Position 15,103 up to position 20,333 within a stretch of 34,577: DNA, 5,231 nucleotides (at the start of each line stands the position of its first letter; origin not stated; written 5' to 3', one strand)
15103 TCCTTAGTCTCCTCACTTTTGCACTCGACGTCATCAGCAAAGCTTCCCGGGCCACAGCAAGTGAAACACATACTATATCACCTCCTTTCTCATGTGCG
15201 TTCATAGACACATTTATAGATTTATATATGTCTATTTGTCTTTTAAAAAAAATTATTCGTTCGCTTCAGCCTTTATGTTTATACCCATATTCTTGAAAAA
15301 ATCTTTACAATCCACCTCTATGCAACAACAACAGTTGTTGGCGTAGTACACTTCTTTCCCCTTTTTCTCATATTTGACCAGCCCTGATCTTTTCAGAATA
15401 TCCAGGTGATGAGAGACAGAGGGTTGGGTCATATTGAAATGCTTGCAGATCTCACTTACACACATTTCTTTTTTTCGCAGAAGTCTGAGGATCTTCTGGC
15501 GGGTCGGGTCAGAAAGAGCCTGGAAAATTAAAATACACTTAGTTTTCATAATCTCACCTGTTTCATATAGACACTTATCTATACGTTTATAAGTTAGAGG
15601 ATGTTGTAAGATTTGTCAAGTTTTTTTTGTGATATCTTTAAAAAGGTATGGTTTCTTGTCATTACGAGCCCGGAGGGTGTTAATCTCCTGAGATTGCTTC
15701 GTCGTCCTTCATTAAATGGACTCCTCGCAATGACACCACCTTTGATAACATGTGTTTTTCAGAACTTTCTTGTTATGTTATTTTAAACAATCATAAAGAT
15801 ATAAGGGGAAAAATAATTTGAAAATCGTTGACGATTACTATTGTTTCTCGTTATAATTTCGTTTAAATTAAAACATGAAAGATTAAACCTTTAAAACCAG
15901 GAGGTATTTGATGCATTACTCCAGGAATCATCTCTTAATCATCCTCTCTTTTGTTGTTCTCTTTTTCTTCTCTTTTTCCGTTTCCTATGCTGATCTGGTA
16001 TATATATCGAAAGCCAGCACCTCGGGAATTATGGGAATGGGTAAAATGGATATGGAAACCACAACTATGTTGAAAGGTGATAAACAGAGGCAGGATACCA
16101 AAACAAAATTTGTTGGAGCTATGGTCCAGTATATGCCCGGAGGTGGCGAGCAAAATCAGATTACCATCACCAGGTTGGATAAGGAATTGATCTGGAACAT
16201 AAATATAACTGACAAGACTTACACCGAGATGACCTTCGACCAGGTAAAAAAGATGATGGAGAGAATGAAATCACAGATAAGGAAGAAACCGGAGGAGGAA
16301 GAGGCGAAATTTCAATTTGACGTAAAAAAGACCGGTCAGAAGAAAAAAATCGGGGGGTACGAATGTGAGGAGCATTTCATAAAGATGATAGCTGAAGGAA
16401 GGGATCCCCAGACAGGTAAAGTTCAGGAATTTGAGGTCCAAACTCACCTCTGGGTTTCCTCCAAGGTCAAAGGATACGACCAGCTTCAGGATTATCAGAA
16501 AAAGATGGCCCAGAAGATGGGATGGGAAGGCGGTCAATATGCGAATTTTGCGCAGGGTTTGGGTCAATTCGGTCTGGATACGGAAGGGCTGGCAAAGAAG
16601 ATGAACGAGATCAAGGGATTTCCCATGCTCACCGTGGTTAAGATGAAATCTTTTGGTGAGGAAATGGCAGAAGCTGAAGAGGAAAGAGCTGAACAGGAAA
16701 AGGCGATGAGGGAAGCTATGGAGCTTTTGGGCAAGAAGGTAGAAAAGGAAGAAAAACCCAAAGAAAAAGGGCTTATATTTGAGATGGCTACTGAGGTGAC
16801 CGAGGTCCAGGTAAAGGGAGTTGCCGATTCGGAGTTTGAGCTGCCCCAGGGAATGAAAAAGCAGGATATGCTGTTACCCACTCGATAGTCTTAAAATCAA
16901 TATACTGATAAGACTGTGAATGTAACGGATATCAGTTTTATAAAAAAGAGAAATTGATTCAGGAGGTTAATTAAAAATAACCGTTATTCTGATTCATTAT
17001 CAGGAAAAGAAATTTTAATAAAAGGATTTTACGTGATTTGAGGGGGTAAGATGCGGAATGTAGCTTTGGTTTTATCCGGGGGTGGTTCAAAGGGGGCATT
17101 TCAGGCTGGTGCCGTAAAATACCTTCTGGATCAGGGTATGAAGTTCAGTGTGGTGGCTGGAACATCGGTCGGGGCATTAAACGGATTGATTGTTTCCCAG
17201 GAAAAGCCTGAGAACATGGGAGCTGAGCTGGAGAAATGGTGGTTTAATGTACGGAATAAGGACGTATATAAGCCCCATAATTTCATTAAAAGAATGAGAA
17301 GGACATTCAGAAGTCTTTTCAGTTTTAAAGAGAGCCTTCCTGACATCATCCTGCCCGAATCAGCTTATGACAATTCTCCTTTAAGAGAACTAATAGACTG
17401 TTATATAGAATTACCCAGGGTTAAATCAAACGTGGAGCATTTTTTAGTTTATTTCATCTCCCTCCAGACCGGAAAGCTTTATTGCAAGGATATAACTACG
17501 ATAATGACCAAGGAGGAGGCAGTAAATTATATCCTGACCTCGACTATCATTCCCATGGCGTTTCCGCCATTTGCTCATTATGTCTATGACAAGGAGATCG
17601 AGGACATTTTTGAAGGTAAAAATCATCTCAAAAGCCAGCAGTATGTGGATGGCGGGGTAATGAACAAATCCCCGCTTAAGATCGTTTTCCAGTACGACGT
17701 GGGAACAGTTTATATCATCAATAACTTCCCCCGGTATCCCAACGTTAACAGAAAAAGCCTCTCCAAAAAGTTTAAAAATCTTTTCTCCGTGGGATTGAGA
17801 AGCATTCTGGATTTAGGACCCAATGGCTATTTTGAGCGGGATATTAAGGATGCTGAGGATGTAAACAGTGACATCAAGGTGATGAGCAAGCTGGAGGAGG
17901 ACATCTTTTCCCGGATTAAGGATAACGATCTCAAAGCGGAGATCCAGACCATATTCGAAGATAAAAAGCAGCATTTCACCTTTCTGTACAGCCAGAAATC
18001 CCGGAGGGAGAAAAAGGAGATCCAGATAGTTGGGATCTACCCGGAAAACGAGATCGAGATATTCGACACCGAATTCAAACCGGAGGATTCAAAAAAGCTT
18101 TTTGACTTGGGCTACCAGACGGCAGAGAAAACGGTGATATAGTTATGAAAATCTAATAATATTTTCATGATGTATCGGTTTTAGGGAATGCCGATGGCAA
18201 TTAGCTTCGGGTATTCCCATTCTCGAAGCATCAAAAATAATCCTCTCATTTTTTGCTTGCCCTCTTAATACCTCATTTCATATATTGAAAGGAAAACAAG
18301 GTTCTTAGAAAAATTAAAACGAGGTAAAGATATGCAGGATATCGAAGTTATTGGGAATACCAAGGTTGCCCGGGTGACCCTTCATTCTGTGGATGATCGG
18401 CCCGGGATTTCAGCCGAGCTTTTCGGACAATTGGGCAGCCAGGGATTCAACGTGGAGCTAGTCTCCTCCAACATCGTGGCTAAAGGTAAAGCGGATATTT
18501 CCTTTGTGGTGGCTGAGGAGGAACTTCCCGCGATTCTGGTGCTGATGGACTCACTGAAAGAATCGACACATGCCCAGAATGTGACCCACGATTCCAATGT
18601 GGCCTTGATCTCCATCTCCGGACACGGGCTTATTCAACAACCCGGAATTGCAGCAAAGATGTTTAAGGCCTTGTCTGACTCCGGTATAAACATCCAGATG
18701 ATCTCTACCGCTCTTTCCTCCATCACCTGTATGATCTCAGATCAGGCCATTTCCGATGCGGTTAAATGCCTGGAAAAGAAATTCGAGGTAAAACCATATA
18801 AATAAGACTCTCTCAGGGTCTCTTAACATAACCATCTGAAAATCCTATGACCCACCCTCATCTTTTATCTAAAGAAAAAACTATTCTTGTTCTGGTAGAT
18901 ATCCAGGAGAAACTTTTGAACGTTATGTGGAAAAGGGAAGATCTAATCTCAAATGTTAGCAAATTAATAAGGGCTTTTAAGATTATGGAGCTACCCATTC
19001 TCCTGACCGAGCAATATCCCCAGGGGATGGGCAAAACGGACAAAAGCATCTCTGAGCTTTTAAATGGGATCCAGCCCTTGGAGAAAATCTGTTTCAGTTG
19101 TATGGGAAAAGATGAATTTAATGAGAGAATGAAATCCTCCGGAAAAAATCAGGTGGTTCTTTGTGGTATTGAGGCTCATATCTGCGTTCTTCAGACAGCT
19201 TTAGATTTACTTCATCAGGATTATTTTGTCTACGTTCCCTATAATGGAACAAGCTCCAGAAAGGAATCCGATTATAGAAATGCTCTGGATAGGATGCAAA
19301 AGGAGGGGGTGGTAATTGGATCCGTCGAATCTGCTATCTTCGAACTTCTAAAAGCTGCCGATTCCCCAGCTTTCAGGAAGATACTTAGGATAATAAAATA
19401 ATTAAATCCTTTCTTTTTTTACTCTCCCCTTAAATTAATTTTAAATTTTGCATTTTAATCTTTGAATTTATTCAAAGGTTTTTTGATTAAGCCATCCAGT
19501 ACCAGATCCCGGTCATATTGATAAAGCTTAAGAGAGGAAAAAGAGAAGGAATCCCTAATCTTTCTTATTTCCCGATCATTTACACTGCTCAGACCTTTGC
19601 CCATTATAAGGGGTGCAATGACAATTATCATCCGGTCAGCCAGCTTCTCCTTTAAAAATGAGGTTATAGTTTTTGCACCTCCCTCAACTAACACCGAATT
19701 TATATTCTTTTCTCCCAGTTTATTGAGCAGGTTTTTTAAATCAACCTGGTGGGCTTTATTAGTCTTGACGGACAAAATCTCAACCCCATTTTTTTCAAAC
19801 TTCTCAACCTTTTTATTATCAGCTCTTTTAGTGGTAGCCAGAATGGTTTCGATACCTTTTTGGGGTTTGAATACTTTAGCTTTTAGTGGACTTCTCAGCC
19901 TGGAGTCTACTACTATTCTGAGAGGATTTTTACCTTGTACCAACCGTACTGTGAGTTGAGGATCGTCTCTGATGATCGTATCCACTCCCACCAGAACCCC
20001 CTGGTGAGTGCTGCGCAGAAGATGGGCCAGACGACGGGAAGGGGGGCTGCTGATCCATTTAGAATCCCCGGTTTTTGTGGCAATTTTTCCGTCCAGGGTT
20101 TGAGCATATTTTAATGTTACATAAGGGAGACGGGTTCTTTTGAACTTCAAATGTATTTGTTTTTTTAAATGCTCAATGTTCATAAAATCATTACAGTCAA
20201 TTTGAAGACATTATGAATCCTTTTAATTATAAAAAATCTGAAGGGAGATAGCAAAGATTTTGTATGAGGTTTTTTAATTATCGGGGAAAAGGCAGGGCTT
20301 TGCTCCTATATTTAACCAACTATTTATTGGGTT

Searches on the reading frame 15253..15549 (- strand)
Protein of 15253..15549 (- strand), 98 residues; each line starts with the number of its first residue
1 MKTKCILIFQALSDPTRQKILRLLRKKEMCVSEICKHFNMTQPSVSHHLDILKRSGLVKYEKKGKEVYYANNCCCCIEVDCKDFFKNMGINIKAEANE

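Call 43: search_protein_families(library=pfam, proteins=[window:15253-15549:-], max_evalue=0.01)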
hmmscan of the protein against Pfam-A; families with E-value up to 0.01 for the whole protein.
window:15253-15549:- (98 aa): 16 families
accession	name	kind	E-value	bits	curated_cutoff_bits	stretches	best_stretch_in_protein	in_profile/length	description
PF01022.26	HTH_5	-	1.5e-20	73.3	22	1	14-60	1-47/47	Bacterial regulatory protein, arsR family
PF12840.13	HTH_20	-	2.3e-13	50.4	27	1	12-60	1-50/51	Helix-turn-helix domain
PF21476.4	PF0610-like_N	-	8.1e-08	32.8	33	1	16-55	2-41/50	PF0610-like, N-terminal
PF13412.12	HTH_24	-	4e-06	26.8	21.9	1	14-59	2-48/48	Winged helix-turn-helix DNA-binding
PF12802.13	MarR_2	-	3.5e-05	24.3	27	1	25-61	15-53/61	MarR family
PF01978.25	TrmB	-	0.00021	21.5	25.6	1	22-70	16-64/68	Sugar-specific transcriptional regulator TrmB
PF09012.17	FeoC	-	0.00031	21.3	21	1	26-78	12-62/69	FeoC like transcriptional regulator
PF13384.12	HTH_23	-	0.00043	20.4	24.6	1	14-57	4-46/50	Homeodomain-like domain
PF01325.25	Fe_dep_repress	-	0.00072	20.1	26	1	26-63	20-57/60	Iron dependent repressor, N-terminal DNA binding domain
PF01047.28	MarR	-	0.0012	19.1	24.6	1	19-59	7-48/59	MarR family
PF09339.16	HTH_IclR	-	0.0012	19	22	1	20-61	8-51/52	IclR helix-turn-helix domain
PF24035.1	DUF7344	-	0.0023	18.7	27.8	0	9-37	1-29/76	Domain of unknown function (DUF7344)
PF08279.18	HTH_11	-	0.0046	17.3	25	1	17-57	2-44/55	HTH domain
PF13518.12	HTH_28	-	0.0066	16.9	25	1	17-58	2-42/52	Helix-turn-helix domain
PF25212.1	HVO_A0114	-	0.0074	16.5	27.6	1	10-66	18-74/84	HVO_A0114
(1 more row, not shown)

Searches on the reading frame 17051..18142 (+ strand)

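Call 8: search_protein_families(library=pfam, proteins=[window:17051-18142:+], max_evalue=0.01)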
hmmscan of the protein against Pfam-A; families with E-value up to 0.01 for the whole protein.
window:17051-18142:+ (363 aa): 2 families
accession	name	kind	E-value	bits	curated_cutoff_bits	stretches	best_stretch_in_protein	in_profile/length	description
PF01734.28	Patatin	-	1.5e-27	97.5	27.7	1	6-212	1-190/191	Patatin-like phospholipase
PF19890.4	DUF6363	-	0.0046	17.2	26.4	1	319-360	24-65/75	Domain of unknown function (DUF6363)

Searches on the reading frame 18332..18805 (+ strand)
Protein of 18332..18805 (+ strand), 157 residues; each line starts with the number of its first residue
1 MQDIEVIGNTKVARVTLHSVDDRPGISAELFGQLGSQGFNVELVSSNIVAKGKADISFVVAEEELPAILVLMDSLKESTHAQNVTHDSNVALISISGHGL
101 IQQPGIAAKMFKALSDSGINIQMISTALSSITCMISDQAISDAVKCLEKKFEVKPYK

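Call 8: search_protein_families(library=pfam, proteins=[window:18332-18805:+], max_evalue=0.01)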
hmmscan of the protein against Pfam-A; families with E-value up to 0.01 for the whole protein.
window:18332-18805:+ (157 aa): 5 families
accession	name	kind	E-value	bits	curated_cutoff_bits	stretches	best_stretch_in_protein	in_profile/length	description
PF22468.2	ACT_9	-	1e-26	92.9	27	2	93-151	1-61/61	ACT domain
PF13840.12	ACT_7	-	2.3e-17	63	27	1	87-149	3-65/65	ACT domain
PF01842.31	ACT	-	6.9e-13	48.5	27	2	19-69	6-58/66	ACT domain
PF13740.12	ACT_6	-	0.00086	19.6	23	0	92-125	4-34/76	ACT domain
PF22629.2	ACT_AHAS_ss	-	0.0062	17.1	27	0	18-65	3-52/67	AHAS small subunit-like ACT domain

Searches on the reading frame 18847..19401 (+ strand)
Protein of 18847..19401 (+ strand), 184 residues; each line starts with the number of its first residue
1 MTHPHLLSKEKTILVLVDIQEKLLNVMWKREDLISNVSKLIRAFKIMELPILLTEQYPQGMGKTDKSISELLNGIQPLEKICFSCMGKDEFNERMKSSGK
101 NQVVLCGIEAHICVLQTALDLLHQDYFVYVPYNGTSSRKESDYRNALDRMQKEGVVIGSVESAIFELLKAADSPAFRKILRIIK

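Call 8: search_protein_families(library=pfam, proteins=[window:18847-19401:+], max_evalue=0.01)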
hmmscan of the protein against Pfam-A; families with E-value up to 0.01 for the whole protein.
window:18847-19401:+ (184 aa): 1 family
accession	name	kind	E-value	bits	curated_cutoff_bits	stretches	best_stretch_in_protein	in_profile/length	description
PF00857.26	Isochorismatase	-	4.2e-30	105.5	27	1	12-161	1-174/175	Isochorismatase domain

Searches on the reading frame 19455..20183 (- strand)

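Call 8: search_protein_families(library=pfam, proteins=[window:19455-20183:-], max_evalue=0.01)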
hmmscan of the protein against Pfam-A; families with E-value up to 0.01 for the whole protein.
window:19455-20183:- (242 aa): 2 families
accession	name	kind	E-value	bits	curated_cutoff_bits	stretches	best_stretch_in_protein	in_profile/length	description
PF01872.23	RibD_C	-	1.7e-55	188.3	24.1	1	20-228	1-196/197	RibD C-terminal domain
PF00365.25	PFK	-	0.002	18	30.9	1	91-178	21-109/277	Phosphofructokinase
